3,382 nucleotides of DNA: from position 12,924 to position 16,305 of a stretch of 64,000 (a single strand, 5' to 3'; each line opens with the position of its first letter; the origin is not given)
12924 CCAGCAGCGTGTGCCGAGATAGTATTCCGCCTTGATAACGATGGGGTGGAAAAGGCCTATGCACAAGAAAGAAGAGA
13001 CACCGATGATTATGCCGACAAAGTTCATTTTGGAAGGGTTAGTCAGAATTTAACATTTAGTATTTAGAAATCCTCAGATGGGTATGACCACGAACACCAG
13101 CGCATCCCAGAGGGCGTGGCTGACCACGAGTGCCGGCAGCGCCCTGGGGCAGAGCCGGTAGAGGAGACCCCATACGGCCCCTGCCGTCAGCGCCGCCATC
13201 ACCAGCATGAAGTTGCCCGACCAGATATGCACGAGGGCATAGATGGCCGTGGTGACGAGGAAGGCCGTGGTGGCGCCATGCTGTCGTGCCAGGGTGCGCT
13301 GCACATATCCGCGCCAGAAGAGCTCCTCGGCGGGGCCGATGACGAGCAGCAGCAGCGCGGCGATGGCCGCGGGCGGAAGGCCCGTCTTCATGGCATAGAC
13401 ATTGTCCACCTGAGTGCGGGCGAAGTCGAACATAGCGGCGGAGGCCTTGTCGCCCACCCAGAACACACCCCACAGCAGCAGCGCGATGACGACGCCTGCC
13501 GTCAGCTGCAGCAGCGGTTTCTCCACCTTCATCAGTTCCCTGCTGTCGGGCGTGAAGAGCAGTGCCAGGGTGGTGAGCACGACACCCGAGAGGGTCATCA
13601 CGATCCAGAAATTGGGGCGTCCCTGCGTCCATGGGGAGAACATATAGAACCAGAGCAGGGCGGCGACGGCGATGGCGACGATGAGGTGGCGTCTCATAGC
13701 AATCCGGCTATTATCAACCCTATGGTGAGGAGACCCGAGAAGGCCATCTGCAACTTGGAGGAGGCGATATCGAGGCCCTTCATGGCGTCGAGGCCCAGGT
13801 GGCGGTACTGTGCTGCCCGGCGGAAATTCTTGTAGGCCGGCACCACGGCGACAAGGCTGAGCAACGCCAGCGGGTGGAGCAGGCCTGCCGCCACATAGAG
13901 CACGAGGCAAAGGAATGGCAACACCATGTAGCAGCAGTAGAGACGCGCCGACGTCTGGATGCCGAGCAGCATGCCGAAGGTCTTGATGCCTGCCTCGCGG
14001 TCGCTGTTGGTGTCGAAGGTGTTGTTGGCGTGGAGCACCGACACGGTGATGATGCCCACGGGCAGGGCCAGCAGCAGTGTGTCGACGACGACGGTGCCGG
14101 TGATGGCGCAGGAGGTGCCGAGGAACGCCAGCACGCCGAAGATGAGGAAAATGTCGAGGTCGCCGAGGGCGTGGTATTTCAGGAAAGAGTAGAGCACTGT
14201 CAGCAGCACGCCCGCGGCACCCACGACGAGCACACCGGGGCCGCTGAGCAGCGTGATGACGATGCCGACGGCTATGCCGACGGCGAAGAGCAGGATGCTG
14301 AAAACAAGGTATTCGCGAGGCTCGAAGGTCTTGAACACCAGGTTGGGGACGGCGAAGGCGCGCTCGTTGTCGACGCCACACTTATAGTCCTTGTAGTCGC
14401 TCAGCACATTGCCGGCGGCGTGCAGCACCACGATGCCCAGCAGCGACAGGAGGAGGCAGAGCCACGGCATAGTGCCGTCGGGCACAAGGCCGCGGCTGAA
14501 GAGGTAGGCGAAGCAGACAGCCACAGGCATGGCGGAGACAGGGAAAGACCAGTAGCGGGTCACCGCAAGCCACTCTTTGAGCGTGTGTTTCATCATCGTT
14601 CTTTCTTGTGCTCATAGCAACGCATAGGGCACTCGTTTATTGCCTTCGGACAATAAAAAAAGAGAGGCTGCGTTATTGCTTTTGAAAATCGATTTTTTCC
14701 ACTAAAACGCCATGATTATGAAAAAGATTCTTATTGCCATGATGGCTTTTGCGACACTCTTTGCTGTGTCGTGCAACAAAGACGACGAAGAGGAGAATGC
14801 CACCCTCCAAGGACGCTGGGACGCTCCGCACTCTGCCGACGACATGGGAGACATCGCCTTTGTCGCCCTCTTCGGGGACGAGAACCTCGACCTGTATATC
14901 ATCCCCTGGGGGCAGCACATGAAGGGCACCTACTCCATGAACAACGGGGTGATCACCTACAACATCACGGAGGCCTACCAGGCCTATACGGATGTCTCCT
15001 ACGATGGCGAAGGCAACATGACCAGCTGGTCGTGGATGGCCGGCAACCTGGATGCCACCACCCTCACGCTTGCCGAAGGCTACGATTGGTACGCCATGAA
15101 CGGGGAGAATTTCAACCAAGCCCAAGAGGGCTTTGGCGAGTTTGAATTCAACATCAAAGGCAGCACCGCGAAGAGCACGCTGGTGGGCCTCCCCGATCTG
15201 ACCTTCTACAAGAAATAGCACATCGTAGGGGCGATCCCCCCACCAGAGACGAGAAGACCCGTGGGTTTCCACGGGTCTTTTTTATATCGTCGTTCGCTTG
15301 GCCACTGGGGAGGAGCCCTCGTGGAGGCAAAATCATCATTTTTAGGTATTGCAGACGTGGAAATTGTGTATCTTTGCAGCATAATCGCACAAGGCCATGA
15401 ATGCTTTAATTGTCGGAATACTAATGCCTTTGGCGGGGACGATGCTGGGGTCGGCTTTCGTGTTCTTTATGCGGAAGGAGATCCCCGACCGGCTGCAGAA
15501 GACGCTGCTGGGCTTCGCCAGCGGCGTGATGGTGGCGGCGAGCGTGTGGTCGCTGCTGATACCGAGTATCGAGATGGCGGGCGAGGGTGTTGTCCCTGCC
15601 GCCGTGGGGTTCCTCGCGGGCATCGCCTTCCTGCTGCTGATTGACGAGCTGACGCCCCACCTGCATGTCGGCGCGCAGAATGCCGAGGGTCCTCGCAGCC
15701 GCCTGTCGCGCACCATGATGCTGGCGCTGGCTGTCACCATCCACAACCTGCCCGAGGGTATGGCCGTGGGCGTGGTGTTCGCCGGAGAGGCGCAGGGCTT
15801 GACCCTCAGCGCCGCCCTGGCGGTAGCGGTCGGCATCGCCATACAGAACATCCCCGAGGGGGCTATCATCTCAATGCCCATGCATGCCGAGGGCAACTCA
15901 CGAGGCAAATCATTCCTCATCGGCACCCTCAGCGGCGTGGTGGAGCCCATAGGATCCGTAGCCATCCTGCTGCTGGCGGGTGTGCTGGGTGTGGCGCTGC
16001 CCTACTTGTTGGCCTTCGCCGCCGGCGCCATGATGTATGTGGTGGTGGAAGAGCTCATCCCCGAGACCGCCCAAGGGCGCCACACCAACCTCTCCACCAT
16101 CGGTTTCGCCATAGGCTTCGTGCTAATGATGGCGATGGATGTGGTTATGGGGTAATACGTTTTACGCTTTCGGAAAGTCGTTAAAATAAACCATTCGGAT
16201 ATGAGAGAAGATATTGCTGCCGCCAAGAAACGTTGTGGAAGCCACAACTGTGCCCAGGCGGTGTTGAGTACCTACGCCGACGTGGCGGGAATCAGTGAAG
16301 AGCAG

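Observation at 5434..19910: A small set of repeat families is shared between intergenic and intragenic sites: a possible RPE-like element system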

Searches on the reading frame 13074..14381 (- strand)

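Call 11: search_protein_families(library=pfam, proteins=[window:13074-14381:-])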
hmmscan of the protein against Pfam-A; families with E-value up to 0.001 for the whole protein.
window:13074-14381:- (435 aa): 1 family
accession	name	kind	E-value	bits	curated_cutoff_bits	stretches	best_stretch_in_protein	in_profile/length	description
PF02517.21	Rce1-like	-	1.2e-14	54.8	22.4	1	338-427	5-92/93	Type II CAAX prenyl endopeptidase Rce1-like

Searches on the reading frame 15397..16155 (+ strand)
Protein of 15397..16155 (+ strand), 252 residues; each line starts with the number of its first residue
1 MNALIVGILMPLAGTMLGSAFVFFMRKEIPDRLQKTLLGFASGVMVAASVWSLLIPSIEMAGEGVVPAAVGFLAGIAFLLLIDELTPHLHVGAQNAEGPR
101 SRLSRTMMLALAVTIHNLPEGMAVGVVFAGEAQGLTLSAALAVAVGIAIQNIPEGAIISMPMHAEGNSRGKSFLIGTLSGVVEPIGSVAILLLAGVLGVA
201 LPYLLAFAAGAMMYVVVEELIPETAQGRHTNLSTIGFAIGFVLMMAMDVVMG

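Call 11: search_protein_families(library=pfam, proteins=[window:15397-16155:+])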
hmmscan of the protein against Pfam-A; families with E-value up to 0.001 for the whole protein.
window:15397-16155:+ (252 aa): 1 family
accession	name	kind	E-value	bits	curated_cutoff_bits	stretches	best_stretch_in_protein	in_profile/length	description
PF02535.28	Zip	-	4.2e-24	85.8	35.1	2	102-247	174-322/323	ZIP Zinc transporter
